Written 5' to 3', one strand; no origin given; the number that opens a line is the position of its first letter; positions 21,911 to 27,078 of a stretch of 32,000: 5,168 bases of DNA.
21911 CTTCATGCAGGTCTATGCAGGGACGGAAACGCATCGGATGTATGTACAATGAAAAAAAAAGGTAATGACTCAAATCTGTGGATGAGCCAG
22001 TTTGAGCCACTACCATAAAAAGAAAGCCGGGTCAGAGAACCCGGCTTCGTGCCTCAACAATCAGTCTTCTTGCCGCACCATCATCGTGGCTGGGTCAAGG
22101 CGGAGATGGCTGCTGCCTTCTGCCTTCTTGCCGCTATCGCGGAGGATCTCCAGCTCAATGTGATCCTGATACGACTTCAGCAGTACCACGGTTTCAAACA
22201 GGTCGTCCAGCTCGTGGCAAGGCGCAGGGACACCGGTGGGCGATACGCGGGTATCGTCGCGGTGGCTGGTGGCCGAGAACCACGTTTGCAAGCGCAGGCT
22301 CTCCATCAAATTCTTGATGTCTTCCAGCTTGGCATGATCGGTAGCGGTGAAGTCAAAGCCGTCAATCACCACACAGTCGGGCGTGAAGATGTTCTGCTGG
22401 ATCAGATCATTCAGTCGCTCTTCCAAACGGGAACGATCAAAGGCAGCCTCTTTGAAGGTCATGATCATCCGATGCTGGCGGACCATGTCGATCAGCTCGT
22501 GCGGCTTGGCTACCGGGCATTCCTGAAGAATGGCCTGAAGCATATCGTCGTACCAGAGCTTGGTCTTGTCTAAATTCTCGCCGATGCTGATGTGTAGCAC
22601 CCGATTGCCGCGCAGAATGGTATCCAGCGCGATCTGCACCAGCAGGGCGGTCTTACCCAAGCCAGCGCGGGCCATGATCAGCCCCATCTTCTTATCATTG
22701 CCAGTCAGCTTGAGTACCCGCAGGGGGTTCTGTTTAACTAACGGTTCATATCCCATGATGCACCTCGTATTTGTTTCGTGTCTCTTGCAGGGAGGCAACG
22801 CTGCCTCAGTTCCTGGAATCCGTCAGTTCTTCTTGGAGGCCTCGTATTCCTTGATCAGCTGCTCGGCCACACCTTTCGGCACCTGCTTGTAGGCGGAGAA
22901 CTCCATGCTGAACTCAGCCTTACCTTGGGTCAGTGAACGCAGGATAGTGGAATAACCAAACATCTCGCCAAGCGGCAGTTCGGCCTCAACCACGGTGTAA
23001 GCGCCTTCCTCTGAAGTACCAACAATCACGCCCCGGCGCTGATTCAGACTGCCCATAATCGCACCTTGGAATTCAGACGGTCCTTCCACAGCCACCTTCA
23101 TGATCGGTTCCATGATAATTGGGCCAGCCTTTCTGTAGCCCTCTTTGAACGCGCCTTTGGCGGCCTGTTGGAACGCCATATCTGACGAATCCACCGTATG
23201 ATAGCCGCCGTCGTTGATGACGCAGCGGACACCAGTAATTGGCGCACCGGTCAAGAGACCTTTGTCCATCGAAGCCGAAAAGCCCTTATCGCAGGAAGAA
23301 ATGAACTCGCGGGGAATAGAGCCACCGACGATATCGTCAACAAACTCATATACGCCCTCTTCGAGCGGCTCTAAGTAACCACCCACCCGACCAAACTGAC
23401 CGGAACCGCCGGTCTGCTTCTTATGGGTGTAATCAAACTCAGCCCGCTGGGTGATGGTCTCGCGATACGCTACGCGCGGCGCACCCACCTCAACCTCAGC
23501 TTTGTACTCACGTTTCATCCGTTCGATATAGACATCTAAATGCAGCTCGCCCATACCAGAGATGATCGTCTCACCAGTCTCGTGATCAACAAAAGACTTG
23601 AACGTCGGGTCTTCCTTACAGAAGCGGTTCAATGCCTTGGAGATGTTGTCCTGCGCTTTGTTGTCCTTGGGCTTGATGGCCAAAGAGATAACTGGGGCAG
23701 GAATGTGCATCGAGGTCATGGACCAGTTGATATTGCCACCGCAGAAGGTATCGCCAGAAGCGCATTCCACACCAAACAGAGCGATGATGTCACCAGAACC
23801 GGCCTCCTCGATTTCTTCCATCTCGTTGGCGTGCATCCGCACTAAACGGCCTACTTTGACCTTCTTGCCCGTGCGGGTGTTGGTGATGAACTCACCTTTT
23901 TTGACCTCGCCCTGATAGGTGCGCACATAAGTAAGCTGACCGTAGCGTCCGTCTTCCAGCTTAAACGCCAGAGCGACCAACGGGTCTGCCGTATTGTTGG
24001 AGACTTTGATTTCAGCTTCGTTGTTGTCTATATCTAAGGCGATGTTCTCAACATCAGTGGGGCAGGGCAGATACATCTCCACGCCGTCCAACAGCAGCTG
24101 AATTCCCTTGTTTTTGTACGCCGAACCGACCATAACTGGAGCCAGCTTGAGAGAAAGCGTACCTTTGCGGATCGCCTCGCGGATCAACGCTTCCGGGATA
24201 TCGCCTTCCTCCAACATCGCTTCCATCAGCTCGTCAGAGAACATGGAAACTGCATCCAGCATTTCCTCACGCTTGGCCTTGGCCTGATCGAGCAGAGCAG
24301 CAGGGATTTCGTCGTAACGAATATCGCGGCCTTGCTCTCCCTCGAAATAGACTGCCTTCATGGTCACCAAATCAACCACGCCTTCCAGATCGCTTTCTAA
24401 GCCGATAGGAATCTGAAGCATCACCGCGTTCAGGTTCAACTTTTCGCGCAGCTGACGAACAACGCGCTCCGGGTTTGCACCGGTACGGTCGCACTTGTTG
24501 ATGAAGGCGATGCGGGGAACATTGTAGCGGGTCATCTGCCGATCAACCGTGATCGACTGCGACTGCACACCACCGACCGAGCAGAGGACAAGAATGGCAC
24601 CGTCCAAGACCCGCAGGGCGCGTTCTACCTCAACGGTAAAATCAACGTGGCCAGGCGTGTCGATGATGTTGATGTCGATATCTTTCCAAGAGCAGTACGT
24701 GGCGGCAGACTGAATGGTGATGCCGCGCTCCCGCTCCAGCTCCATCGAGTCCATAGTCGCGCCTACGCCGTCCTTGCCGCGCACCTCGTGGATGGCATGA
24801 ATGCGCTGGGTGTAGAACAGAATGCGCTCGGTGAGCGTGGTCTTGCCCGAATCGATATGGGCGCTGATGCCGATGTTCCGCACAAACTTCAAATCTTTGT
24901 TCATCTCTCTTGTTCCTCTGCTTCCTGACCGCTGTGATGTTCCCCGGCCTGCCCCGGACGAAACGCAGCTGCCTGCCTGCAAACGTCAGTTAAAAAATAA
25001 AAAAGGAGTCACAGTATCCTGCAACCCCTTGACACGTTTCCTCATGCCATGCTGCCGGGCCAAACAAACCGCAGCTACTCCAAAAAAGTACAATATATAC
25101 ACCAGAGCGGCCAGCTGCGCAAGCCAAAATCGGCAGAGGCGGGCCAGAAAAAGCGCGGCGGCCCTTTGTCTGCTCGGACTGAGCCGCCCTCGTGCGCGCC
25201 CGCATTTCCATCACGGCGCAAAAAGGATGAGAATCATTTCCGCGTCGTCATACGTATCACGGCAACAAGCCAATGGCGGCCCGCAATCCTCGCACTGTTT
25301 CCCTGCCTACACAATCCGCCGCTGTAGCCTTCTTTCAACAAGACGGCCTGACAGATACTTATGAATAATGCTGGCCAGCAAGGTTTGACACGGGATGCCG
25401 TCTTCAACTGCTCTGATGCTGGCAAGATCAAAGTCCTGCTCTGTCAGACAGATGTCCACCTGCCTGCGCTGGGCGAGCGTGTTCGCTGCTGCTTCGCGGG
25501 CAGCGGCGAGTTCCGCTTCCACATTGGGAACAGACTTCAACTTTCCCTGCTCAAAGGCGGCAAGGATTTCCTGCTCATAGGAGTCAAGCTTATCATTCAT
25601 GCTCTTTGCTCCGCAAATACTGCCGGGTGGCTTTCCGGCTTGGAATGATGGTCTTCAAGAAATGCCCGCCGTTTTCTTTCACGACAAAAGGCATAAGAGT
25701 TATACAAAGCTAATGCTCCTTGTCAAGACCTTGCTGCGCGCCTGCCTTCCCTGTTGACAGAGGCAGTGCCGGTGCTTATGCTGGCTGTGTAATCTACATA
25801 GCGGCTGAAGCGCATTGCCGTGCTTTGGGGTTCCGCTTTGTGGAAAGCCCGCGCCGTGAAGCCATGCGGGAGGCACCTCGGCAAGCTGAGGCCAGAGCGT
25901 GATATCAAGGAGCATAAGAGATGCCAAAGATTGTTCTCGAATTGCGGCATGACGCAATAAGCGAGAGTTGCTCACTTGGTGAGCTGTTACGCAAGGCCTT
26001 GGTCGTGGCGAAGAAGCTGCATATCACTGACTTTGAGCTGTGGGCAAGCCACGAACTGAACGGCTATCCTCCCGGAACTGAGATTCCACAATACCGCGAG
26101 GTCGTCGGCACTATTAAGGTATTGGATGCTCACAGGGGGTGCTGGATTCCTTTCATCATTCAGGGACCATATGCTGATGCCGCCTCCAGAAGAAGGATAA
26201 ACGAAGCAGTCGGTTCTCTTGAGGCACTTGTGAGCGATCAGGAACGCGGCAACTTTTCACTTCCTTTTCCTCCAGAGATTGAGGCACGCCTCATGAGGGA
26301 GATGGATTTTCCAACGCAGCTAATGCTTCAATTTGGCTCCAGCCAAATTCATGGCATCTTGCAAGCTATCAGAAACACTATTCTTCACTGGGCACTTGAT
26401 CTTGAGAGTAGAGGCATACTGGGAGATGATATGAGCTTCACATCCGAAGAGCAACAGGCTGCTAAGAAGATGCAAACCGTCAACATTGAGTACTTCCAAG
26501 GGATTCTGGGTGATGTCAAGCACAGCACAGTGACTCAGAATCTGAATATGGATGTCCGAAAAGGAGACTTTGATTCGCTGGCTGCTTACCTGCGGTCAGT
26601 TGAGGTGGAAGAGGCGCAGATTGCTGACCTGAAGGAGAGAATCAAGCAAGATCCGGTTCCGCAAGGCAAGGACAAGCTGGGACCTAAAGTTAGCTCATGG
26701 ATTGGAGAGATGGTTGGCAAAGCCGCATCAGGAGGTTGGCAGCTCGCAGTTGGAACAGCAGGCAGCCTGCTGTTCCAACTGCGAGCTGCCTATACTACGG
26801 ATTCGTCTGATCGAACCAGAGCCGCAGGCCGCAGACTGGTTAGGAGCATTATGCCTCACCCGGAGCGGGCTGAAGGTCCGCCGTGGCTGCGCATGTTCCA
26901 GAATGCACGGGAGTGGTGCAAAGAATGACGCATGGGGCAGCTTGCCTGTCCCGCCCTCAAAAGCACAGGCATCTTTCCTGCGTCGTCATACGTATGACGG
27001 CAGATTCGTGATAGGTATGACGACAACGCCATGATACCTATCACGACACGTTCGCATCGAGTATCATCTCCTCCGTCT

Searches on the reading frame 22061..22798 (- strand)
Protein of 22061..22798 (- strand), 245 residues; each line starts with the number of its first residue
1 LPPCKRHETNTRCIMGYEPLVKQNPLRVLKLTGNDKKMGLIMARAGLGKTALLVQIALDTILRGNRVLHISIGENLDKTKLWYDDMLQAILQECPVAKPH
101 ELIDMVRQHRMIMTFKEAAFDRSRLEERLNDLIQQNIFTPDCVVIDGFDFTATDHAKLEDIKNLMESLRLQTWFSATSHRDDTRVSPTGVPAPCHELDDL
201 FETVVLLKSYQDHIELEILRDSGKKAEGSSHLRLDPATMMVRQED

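Call 15: search_protein_families(library=pfam, max_evalue=0.01, proteins=[window:22061-22798:-])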
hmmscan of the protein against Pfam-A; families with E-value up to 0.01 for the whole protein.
window:22061-22798:- (245 aa): 6 families
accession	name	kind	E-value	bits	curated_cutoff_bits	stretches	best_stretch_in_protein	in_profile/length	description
PF13481.12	AAA_25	-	0.0001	22.5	27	1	35-150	32-154/195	AAA domain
PF13401.12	AAA_22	-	0.00026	21.8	27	1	35-179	4-125/130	AAA domain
PF25199.1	nSTAND_NTPase5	-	0.00034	20.9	34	1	32-79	37-85/145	Novel STAND NTPase 5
PF24883.2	NPHP3_N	-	0.0016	19.1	24.8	1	34-174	20-159/164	Nephrocystin 3, N-terminal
PF20720.3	nSTAND3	-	0.0016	18.6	27.2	1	34-132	15-128/155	Novel STAND NTPase 3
PF00270.35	DEAD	-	0.0047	17.1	26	0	37-179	15-161/167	DEAD/DEAH box helicase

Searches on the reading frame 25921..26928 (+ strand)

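Call 15: search_protein_families(library=pfam, max_evalue=0.01, proteins=[window:25921-26928:+])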
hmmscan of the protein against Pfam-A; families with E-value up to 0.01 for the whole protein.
window:25921-26928:+ (335 aa): 1 family
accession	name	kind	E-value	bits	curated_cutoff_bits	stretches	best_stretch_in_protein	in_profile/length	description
PF18864.6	AbiTii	-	9.5e-43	147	27.6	1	3-185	1-188/189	AbiTii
